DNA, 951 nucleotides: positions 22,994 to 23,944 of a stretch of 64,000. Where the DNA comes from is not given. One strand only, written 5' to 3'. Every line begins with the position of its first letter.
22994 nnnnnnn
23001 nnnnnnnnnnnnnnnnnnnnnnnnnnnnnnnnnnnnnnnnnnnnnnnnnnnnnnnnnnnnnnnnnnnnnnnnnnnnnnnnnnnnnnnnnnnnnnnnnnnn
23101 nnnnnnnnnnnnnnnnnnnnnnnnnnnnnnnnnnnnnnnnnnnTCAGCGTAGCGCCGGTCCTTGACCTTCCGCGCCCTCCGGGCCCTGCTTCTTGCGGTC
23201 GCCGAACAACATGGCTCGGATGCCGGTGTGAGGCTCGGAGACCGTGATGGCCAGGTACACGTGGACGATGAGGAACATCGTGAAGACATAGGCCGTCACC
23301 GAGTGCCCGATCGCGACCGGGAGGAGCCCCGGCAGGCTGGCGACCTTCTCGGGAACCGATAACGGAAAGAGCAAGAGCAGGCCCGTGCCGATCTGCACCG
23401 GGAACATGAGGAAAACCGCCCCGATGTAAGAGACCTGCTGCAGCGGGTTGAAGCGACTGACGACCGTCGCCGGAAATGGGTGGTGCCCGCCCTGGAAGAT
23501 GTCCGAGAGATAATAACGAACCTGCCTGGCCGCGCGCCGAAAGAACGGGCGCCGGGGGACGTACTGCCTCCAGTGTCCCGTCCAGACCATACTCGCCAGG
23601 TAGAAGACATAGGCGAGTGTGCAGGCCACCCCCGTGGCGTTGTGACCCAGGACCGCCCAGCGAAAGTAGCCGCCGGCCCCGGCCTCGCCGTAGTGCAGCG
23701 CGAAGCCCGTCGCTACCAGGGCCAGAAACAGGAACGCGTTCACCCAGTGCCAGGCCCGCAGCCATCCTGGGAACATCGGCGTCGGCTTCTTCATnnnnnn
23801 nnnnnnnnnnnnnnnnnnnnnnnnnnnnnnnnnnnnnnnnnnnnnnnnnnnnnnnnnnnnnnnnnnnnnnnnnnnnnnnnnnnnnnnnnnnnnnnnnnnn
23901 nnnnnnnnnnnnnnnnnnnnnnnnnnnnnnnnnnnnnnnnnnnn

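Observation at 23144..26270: Tightly coupled operon of a 22-23-heme lipoprotein cytochrome c, a 7-heme membrane-anchored cytochrome c and a cytochrome b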

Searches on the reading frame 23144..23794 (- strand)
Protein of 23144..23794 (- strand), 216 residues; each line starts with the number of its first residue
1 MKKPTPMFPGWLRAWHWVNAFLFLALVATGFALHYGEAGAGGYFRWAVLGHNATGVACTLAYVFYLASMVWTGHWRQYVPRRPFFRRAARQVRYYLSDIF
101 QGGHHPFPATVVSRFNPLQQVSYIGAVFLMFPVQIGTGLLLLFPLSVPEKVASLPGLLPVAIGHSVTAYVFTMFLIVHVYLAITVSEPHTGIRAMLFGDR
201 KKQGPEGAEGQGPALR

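Call 6: search_protein_families(library=pfam, proteins=[window:23144-23794:-], max_evalue=0.1)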
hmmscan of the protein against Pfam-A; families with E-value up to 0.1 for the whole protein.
window:23144-23794:- (216 aa): 1 family
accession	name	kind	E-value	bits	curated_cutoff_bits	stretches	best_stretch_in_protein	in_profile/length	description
PF01292.26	Ni_hydr_CYTB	-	1.1e-21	77.9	30.1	1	8-198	2-179/179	Prokaryotic cytochrome b561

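Call 7: search_protein_families(library=ncbifam, proteins=[window:23144-23794:-], max_evalue=0.1)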
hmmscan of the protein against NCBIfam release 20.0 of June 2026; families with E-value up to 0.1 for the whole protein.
window:23144-23794:- (216 aa): 3 families
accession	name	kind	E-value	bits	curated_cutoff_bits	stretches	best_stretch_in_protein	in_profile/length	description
NF011582.1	PRK15006.1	equivalog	8.3e-36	123.8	204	1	8-199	59-245/248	thiosulfate reductase cytochrome B subunit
TIGR02125.1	CytB-hydogenase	equivalog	2e-12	47.1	121.5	1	8-200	3-208/212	Ni/Fe-hydrogenase, b-type cytochrome subunit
TIGR01583.1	formate-DH-gamm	equivalog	3.1e-11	43.6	115.85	1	13-198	10-183/204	formate dehydrogenase subunit gamma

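Call 16: search_solved_structures(query=window:23144-23794:-, max_evalue=0.1)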
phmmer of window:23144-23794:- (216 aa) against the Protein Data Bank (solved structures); distinct sequences matched with E-value up to 0.1: 0.

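Call 20: find_homologous_proteins(query=window:23144-23794:-)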
Query window:23144-23794:- (216 aa): 37 proteins with E <= 0.001 among 841 candidates.
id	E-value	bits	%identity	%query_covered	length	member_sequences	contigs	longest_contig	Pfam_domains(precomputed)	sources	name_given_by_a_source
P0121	2.5e-138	477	96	100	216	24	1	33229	PF01292.27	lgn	-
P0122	1.1e-110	387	80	97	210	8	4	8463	PF01292.27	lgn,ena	-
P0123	6.5e-85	302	65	94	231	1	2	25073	PF14358.12,PF01292.27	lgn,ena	-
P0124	2.6e-82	294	64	93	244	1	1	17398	PF14358.12,PF01292.27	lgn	-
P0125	6.3e-64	234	54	92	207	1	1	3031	PF01292.27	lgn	-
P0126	7.4e-54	201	54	89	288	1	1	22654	PF01292.27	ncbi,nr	ncbi:MAG: cytochrome b/b6 domain-containing protein [Armatimonadetes bacterium]|nr:cytochrome b/b6 d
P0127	1.4e-40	157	38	96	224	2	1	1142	PF01292.27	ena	-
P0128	1.5e-40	157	37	89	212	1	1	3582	PF01292.27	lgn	-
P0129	3.1e-39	153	40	92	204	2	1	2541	PF01292.27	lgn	-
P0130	6.9e-37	145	39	92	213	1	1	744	PF14358.12,PF01292.27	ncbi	-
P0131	8.7e-37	145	39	94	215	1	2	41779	PF01292.27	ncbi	ncbi:MAG: cytochrome b/b6 domain-containing protein [Thermochromatium sp.]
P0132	2.5e-36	143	41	92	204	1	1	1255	PF01292.27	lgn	-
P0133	3.3e-36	143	42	84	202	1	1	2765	PF01292.27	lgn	-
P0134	2.1e-31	127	36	98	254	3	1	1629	PF01292.27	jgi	-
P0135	4.5e-27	113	36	93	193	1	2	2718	PF01292.27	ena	-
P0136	1.8e-25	108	34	92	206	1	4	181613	PF01292.27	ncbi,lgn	ncbi:MAG: cytochrome b/b6 domain-containing protein [Candidatus Kapaibacterium sp.]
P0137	3.0e-25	107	37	92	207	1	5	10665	PF01292.27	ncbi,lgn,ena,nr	ncbi:MAG: cytochrome b/b6 domain-containing protein [Nitrospiraceae bacterium]|nr:cytochrome b/b6 do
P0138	3.8e-25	107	35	95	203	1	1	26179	PF01292.27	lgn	-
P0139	4.6e-25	107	34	91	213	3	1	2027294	PF01292.27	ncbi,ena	-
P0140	4.8e-25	107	35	97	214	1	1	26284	PF01292.27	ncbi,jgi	-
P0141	5.2e-25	106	38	92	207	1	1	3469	PF01292.27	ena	-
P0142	1.1e-24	105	33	98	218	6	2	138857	PF01292.27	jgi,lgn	jgi:thiosulfate reductase cytochrome b subunit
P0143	1.1e-24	105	31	98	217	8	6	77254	PF01292.27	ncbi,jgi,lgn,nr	ncbi:MAG: cytochrome b/b6 domain-containing protein [Bacteroidia bacterium]|jgi:thiosulfate reductas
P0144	1.2e-24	105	34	99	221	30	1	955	PF01292.27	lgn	-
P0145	3.3e-24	104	37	87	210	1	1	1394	PF01292.27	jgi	jgi:thiosulfate reductase cytochrome b subunit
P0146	3.5e-24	104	33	94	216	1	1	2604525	PF01292.27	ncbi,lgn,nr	ncbi:MAG: cytochrome b/b6 domain-containing protein [Bacteroidetes bacterium]|nr:cytochrome b/b6 dom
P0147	9.8e-24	102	35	90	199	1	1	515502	PF01292.27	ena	-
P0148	1.5e-23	102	35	92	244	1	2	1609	PF01292.27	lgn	-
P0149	4.2e-22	97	32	98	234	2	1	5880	PF01292.27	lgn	-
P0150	7.5e-22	96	30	95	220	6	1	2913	PF01292.27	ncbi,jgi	jgi:thiosulfate reductase cytochrome b subunit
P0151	3.1e-21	94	33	91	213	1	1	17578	PF01292.27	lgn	-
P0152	9.0e-21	93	33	90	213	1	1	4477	PF01292.27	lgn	-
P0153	1.1e-20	92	33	90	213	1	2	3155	PF01292.27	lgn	-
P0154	2.4e-20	91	33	91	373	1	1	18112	PF14537.12,PF01292.27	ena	-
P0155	2.2e-19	88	33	93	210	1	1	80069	PF01292.27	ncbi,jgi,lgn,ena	-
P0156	2.9e-19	88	33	89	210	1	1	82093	PF01292.27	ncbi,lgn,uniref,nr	ncbi:cytochrome b/b6 domain-containing protein [Thermodesulfobacterium hydrogeniphilum]|uniref:cytoc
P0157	5.4e-19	87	32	93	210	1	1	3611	PF01292.27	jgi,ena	-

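Call 25: find_related_loci(query=A2, collection=genome_contigs, flank=7000)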
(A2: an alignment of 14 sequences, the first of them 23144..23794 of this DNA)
Query A2 (216 aa) in genome_contigs; peptide patterns used: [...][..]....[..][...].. (x = any residue, [..] = any of these).
600 stretches matched a pattern (row limit reached: there are more); 501 encode a relative of the query (tblastn E <= 1e-3); the best 80 are kept; 80 distinct loci.
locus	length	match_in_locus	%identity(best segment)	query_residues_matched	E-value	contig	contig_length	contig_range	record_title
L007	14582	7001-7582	54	7-198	1e-51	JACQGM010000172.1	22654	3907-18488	MAG: Armatimonadetes bacterium isolate NC_groundwater_1073_Ag_S2p5_69_131 S_2p5_S6_coassembly_k141_2110809, whole genome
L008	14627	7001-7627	40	7-213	9e-45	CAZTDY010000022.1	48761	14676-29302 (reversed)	MAG TPA_asm: uncultured bacterium isolate binchicken_co142_298 genome assembly, contig: NODE_1966_length_48761_cov_29.05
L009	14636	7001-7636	39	1-205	3e-44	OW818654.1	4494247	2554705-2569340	metagenome genome assembly, chromosome: 1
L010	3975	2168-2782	38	1-203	1e-43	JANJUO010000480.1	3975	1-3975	MAG: bacterium isolate RXS1_metabat.bin.37 RXS1_k141_35638, whole genome shotgun sequence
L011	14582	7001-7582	37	7-198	1e-43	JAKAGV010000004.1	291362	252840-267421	MAG: Bacteroidetes bacterium isolate WY2.bin67 NODE_32_length_291362_cov_16.184937, whole genome shotgun sequence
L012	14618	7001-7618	37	8-211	1e-43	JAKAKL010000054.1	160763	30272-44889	MAG: Bacteroidetes bacterium isolate WY4.bin70 NODE_74_length_160763_cov_2.327038, whole genome shotgun sequence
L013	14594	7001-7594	36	3-198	4e-43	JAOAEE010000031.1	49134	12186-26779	MAG: Ignavibacteria bacterium isolate SKW251 k141_237940, whole genome shotgun sequence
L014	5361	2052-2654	39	1-199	2e-43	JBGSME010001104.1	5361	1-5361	MAG: Bryobacteraceae bacterium isolate JTS-AC223 k141_4562158, whole genome shotgun sequence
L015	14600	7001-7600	39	1-198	5e-43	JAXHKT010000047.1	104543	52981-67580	MAG: Bryobacterales bacterium isolate Salar_de_Ascotan_sediment_MAG_ASE11 contig_109_polypolish, whole genome shotgun se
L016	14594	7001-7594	37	3-198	6e-43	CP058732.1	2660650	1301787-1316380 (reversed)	MAG: Candidatus Kapaibacterium sp. isolate Ch6 chromosome, complete genome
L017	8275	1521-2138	35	3-206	5e-43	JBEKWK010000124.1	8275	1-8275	MAG: FCB group bacterium isolate SPRUCE 626 SPRUCE_626_124, whole genome shotgun sequence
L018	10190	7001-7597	36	2-198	1e-42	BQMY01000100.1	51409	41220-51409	MAG: Melioribacteraceae bacterium SCALA702 DNA, sequence100, whole genome shotgun sequence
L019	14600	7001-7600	40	1-198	2e-42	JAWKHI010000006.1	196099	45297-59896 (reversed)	MAG: Bryobacteraceae bacterium isolate BC2.138 BC2.138.fa-6, whole genome shotgun sequence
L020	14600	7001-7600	38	1-198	1e-42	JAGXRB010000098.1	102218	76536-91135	MAG: Bacteroidetes bacterium isolate CROMO_A_64 c_000000282835, whole genome shotgun sequence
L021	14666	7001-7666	35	1-214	3e-42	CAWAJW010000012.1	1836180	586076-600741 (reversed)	MAG: uncultured Bacteroidetes bacterium isolate MFD02416.bin.1.337 genome assembly, contig: contig_581, whole genome sho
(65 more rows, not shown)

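Call 45: search_solved_structures(query=A1, max_evalue=0.01)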
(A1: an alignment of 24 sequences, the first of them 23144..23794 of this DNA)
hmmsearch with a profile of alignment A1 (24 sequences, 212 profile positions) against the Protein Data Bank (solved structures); distinct sequences matched with E-value up to 0.01: 2.
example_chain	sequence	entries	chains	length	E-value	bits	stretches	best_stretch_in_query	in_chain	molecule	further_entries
4gd3_A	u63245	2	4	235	3.2e-09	40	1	5-204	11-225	Ni/Fe-hydrogenase 1 B-type cytochrome subunit | Probable Ni/Fe-hydrogenase 1 B-type cytochrome subunit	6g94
1kqf_C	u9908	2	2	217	4.9e-09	39.4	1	10-203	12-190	FORMATE DEHYDROGENASE, NITRATE-INDUCIBLE, CYTOCHROME B556(FDN) SUBUNIT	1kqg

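Call 46: search_solved_structures(query=A1, max_evalue=0.01, show_alignments=2)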
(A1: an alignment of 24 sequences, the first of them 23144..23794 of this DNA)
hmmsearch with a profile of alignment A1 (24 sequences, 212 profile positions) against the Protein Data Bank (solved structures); distinct sequences matched with E-value up to 0.01: 2.
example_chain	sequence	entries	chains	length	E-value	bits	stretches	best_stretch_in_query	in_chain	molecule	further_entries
4gd3_A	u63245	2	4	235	3.2e-09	40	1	5-204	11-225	Ni/Fe-hydrogenase 1 B-type cytochrome subunit | Probable Ni/Fe-hydrogenase 1 B-type cytochrome subunit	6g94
1kqf_C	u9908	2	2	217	4.9e-09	39.4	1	10-203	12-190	FORMATE DEHYDROGENASE, NITRATE-INDUCIBLE, CYTOCHROME B556(FDN) SUBUNIT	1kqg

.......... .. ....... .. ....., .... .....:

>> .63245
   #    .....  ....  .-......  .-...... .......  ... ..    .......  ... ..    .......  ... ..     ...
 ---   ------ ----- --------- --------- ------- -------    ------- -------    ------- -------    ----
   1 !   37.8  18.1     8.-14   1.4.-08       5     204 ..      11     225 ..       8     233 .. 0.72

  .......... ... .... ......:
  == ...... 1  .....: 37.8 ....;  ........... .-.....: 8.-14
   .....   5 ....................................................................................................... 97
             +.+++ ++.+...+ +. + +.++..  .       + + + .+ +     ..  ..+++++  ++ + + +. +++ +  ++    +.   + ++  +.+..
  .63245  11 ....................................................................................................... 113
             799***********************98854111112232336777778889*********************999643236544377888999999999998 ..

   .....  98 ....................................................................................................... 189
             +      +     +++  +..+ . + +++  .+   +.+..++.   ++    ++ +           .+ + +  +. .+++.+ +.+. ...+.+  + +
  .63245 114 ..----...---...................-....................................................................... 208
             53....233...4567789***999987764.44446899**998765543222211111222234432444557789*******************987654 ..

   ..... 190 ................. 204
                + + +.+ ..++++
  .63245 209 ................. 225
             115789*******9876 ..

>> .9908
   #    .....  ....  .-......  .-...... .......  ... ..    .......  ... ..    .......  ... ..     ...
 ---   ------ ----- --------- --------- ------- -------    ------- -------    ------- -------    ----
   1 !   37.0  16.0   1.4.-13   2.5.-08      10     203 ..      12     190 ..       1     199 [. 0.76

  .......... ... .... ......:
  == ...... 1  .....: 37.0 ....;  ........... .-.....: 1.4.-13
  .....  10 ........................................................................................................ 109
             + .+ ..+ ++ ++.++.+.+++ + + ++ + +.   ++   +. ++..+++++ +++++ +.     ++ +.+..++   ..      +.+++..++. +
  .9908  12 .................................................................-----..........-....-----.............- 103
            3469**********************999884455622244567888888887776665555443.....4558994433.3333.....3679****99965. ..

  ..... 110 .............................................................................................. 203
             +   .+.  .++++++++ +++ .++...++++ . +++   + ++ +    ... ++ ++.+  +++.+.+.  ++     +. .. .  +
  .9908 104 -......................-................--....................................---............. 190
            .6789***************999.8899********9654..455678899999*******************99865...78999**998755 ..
